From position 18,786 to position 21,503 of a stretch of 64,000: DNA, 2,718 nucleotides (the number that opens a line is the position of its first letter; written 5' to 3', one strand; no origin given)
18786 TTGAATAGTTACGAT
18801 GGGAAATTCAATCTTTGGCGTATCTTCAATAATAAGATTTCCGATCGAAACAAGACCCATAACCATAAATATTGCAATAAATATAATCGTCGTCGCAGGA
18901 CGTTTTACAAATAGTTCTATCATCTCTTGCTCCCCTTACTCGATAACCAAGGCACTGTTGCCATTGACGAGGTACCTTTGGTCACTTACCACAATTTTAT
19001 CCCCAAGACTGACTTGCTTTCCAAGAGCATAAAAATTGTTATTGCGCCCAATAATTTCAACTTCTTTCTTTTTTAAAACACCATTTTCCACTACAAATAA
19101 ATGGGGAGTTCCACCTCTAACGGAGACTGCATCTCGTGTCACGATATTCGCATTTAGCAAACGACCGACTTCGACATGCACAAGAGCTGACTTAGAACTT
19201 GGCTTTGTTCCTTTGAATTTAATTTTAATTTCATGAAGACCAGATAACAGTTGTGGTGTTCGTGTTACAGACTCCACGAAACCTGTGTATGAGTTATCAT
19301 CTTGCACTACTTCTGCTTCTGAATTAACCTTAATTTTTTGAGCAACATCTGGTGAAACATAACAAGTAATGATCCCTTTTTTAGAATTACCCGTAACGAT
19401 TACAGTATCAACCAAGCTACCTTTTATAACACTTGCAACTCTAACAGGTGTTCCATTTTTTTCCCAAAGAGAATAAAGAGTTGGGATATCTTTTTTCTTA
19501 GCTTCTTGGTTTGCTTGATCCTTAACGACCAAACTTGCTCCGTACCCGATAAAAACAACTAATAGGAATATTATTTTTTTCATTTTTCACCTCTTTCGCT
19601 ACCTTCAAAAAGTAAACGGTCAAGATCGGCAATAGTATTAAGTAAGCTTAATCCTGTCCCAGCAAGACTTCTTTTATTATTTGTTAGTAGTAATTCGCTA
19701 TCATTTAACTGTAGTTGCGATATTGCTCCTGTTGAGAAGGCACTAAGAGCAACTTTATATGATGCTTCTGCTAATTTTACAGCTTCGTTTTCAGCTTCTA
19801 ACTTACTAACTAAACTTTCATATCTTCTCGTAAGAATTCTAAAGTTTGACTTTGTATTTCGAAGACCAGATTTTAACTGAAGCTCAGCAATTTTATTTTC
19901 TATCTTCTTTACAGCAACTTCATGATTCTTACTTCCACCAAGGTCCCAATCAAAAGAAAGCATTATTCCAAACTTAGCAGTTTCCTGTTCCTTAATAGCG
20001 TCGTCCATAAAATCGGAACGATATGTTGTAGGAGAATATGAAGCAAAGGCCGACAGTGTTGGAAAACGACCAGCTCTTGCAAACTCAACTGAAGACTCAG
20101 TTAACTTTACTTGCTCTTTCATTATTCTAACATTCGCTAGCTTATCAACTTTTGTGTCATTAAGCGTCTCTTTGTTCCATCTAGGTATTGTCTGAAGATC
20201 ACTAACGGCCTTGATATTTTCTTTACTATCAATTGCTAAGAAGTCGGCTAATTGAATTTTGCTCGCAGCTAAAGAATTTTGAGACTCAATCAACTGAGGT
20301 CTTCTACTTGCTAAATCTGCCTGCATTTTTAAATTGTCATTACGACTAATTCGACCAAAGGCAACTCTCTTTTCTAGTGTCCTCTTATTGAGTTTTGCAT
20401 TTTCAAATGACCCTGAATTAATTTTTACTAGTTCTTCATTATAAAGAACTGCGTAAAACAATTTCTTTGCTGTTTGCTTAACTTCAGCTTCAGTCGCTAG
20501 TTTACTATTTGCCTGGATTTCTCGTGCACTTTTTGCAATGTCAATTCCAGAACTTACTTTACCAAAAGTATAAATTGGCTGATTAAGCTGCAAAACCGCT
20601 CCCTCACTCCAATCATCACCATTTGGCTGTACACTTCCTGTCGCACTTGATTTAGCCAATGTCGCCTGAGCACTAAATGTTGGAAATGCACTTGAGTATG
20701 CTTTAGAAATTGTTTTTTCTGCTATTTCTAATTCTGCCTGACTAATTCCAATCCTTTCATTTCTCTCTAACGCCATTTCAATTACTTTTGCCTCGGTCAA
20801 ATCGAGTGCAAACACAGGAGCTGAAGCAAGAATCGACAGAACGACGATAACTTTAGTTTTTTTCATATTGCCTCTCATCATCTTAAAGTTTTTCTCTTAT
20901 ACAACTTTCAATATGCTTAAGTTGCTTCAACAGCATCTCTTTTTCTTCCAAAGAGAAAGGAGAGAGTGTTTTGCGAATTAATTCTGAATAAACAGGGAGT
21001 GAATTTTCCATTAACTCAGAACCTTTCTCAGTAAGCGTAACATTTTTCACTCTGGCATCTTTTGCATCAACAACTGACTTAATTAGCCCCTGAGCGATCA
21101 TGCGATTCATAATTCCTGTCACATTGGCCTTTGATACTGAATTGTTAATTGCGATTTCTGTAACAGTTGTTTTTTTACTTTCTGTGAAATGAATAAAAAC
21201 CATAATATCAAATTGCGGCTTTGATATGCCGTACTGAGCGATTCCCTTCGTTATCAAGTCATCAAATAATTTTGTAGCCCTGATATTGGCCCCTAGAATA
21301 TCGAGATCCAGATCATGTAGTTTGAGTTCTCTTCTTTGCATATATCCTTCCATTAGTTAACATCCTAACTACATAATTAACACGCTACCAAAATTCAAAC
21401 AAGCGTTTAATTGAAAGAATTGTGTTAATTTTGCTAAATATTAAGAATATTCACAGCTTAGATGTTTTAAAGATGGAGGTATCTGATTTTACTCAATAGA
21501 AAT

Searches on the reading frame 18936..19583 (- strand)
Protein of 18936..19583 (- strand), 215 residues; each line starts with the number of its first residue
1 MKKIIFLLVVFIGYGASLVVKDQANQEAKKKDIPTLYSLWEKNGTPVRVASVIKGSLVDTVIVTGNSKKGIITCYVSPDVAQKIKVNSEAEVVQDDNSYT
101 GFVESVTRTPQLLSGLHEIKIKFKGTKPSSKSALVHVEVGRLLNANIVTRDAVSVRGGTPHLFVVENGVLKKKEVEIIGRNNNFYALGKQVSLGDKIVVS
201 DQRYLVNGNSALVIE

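Call 5: search_protein_families(library=pfam, proteins=[window:18936-19583:-])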
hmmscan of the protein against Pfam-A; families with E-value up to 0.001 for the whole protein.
window:18936-19583:- (215 aa): 0 families

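Call 6: search_protein_families(library=ncbifam, proteins=[window:18936-19583:-])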
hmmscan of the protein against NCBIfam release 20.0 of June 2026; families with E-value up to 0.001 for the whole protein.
window:18936-19583:- (215 aa): 2 families
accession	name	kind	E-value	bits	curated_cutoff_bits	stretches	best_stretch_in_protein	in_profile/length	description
TIGR00999.1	8a0102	subfamily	1e-06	28.1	319.3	1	72-201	131-266/271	CzcB/NccB family metal efflux transporter periplasmic adaptor subunit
TIGR01730.1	RND_mfp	subfamily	4.2e-06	26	94.9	1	98-209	202-317/322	efflux RND transporter periplasmic adaptor subunit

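Call 27: search_solved_structures(query=window:18936-19583:-, max_evalue=10, show_alignments=3)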
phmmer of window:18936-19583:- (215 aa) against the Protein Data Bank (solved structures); distinct sequences matched with E-value up to 10: 4.
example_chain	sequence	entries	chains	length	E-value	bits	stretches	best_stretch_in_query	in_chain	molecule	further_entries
5nik_D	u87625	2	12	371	0.067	15.9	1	98-202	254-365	Macrolide export protein MacA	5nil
9qgy_G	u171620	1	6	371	0.078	15.7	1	98-202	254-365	Macrolide export protein MacA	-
3fpp_A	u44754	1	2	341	0.98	12.1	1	98-202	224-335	Macrolide-specific efflux protein macA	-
9iqd_A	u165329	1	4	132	1.2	11.8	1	175-205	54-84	SnoaL-like domain-containing protein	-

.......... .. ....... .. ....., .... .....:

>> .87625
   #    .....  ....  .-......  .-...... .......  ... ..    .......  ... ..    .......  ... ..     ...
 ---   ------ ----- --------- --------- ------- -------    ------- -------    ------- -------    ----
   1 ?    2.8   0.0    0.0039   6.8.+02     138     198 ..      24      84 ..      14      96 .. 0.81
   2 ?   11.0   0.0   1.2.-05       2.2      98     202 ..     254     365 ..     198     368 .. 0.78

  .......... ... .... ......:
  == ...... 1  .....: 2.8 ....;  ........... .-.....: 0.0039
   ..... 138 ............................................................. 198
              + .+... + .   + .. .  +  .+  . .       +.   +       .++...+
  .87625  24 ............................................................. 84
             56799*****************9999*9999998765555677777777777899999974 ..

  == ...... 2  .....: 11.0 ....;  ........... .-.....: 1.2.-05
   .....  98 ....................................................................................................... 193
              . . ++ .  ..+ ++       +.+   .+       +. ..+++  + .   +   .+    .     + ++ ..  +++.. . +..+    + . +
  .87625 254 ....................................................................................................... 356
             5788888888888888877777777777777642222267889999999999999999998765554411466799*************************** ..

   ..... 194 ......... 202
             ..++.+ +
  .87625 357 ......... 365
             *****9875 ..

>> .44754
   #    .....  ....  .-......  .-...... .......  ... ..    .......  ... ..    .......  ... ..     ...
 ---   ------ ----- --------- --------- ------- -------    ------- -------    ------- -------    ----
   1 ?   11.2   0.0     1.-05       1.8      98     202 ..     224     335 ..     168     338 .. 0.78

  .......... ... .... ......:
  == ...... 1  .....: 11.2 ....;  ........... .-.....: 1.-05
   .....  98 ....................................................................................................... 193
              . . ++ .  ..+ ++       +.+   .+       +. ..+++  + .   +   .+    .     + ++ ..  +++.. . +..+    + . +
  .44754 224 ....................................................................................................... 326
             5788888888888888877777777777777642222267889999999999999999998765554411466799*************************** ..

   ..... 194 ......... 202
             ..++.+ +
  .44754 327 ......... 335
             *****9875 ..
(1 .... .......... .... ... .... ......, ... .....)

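Call 39: find_homologous_proteins(query=window:18936-19583:-, max_evalue=0.001)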
Query window:18936-19583:- (215 aa): 6 proteins with E <= 0.001 among 420 candidates.
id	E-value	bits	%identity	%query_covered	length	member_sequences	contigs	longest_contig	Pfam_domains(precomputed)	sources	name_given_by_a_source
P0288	4.4e-88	312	97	71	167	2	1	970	-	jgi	-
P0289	8.9e-74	265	57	100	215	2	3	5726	PF25989.1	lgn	-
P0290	1.0e-36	144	36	100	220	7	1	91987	PF25989.1,PF25967.1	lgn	-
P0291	6.5e-36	142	36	93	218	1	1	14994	PF25989.1,PF25975.1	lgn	-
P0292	7.6e-36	141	39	97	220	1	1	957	PF25989.1,PF25967.1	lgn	-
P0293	1.5e-34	137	38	97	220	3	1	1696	PF25989.1,PF25967.1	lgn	-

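Call 44: predict_structure(alignment_id=A2)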
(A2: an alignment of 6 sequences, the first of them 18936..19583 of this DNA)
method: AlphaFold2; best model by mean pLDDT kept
length: 215 residues; sequences in the alignment: 6
mean_pLDDT: 85.2   pTM: 0.59
mean pLDDT of the five models: 85.2, 83.4, 79.9, 78.5, 77.8
residues with pLDDT >= 90: 71; 70-90: 127; 50-70: 17; < 50: 0
segments of 3 or more residues with pLDDT < 50: none
pLDDT, mean of each block of 10 residues (from residue 1): 81 82 70 60 84 90 86 89 89 85 90 88 79 86 91 88 93 92 90 92 87 82
secondary structure, 60 per line:
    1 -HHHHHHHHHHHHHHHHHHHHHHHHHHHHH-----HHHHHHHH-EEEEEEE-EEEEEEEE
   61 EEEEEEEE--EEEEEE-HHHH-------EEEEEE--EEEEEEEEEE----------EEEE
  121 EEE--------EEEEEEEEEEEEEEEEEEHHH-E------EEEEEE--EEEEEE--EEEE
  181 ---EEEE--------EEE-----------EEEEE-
elements in order: H2-30 H36-43 E45-51 E53-68 E71-76 H78-81 E89-94 E97-106 E117-123 E132-149 E161-166 E169-174 E177-180 E184-187 E196-198 E210-214

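Call 47: fold_search(model_id=the predicted structure, library=pdb)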
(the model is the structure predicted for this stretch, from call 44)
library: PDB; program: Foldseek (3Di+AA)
matches with E <= 10: 1319; with E <= 0.001: 36
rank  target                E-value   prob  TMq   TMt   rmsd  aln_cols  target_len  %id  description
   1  4kku_C                1.4e-11  1.00  0.65  0.54   4.5       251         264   16  Structure of BesA (Selenomethinone derivative - P212121) (released 2013-07-10)
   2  4kkt_C                1.6e-11  1.00  0.64  0.54   4.6       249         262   16  Crystal Structure of BesA (P21 form) (released 2013-07-10)
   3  4kkt_D                2.3e-11  1.00  0.64  0.54   4.5       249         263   16  Crystal Structure of BesA (P21 form) (released 2013-07-10)
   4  4kku_A                3.3e-11  1.00  0.65  0.54   4.5       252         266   16  Structure of BesA (Selenomethinone derivative - P212121) (released 2013-07-10)
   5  4kku_B                3.5e-11  1.00  0.65  0.53   4.5       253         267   16  Structure of BesA (Selenomethinone derivative - P212121) (released 2013-07-10)
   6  4kkt_A                3.7e-11  1.00  0.64  0.53   4.6       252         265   16  Crystal Structure of BesA (P21 form) (released 2013-07-10)
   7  4kkt_B                3.9e-11  1.00  0.64  0.54   4.6       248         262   16  Crystal Structure of BesA (P21 form) (released 2013-07-10)
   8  4kks                  2.8e-10  1.00  0.67  0.53   6.9       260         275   16  Crystal Structure of BesA (C2 form) (released 2013-07-10)
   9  9qgy_G                9.0e-08  1.00  0.53  0.35   3.3       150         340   19  Structure of the YbjP lipoprotein bound to the MacAB-TolC tripartite efflux pump (released 2026-03-25)
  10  9tg4_H                1.2e-07  1.00  0.47  0.32   4.7       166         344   14  Structure of the YbjP lipoprotein bound to the AcrABZ-TolC efflux pump (released 2026-04-08)
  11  5nik_D                1.9e-07  1.00  0.55  0.36   3.1       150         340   19  Structure of the MacAB-TolC ABC-type tripartite multidrug efflux pump (released 2017-05-24)
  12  6iok_J                2.1e-07  1.00  0.60  0.41   5.3       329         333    6  Cryo-EM structure of multidrug efflux pump MexAB-OprM (0 degree state) (released 2019-04-03)
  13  6iol_K                3.0e-07  1.00  0.48  0.34   4.7       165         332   10  Cryo-EM structure of multidrug efflux pump MexAB-OprM (60 degree state) (released 2019-04-03)
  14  9tg4_E                3.1e-07  1.00  0.51  0.34   4.3       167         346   14  Structure of the YbjP lipoprotein bound to the AcrABZ-TolC efflux pump (released 2026-04-08)
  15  6iol_L                3.5e-07  1.00  0.49  0.33   4.8       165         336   12  Cryo-EM structure of multidrug efflux pump MexAB-OprM (60 degree state) (released 2019-04-03)
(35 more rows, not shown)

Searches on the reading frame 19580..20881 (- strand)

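Call 5: search_protein_families(library=pfam, proteins=[window:19580-20881:-])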
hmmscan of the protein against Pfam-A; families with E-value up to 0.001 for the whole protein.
window:19580-20881:- (433 aa): 1 family
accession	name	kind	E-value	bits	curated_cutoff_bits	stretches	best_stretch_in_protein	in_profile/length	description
PF02321.23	OEP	-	5.8e-41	140.8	22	2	33-214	4-185/187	Outer membrane efflux protein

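Call 6: search_protein_families(library=ncbifam, proteins=[window:19580-20881:-])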
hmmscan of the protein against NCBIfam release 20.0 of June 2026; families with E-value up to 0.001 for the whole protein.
window:19580-20881:- (433 aa): 2 families
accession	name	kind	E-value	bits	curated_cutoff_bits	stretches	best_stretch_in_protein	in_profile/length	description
TIGR01844.1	type_I_sec_TolC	subfamily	2.4e-26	92.7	225.15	1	31-386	6-359/414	TolC family outer membrane protein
TIGR01845.1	outer_NodT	subfamily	3e-16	59.3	210.05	1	32-409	61-442/460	efflux transporter outer membrane subunit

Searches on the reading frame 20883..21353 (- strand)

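Call 5: search_protein_families(library=pfam, proteins=[window:20883-21353:-])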
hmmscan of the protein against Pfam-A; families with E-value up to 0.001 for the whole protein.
window:20883-21353:- (156 aa): 3 families
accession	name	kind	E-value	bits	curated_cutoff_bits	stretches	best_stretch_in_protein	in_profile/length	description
PF12802.13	MarR_2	-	7.3e-08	32.9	27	1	41-101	1-60/61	MarR family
PF22381.2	Staph_reg_Sar_Rot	-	4.7e-07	30.3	27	1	38-117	7-84/85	Transcriptional regulator SarA/Rot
PF01047.28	MarR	-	9.8e-07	29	24.6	1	43-102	1-58/59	MarR family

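Call 6: search_protein_families(library=ncbifam, proteins=[window:20883-21353:-])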
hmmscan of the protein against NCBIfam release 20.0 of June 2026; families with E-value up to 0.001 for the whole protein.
window:20883-21353:- (156 aa): 16 families
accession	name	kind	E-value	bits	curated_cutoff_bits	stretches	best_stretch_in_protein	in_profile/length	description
NF053814.1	teico_TcaR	equivalog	2.4e-12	47.2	170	1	29-153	22-146/151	MarR family transcriptional regulator TcaR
NF045593.1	bilirub_TF_BilQ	equivalog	5.1e-10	39.2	125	1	28-149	13-132/135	bilirubin utilization transcriptional regulator BilQ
NF038251.1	AdcR_fam_Zn_TF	equivalog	8.5e-09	35.8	175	1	58-148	46-139/143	zinc-dependent MarR family transcriptional regulator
NF008122.0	PRK10870.1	equivalog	1.7e-07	31.1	157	1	35-144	45-154/176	transcriptional repressor MprA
NF050133.1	TransRegFabT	equivalog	2.9e-07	30.9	200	1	58-151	40-133/138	fatty acid biosynthesis transcriptional regulator FabT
TIGR02337.1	HpaR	equivalog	7e-07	29.1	121.2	1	39-143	22-124/130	homoprotocatechuate degradation operon regulator HpaR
NF053777.1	Saro0803TransReg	equivalog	1.1e-06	28.4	200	1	18-148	9-138/140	Saro_0803 family transcriptional regulator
NF052638.1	TransRegOhrRVib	equivalog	8.8e-06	25.5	200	1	46-129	38-119/141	transcriptional regulator OhrR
NF052438.1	TransRegRv0880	equivalog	9.3e-06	25.5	220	1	62-154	49-141/143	Rv0880 family HTH-type transcriptional regulator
TIGR04472.1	reg_rSAM_mob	hypoth_equivalog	4.1e-05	23.6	240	1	63-149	47-133/141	radical SAM mobile pair system MarR family transcriptional regulator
NF040939.2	trans_reg_lrs14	equivalog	7.6e-05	22.7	90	1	41-93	17-68/103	Lrs14 family HTH-type transcriptional regulator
NF008565.1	PRK11512.1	equivalog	8.7e-05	22.6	240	1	31-124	26-117/144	multiple antibiotic resistance transcriptional regulator MarR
NF002926.0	PRK03573.1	equivalog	0.00012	22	120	1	73-153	58-138/144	transcriptional regulator SlyA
NF053606.1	Sta1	subfamily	0.00026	21.1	80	1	41-96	16-69/100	Sta1 family transcriptional regulator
NF041230.1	BagL_FevM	exception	0.00032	20.8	230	1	43-117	38-110/145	MarR family transcriptional regulator BagL/FevM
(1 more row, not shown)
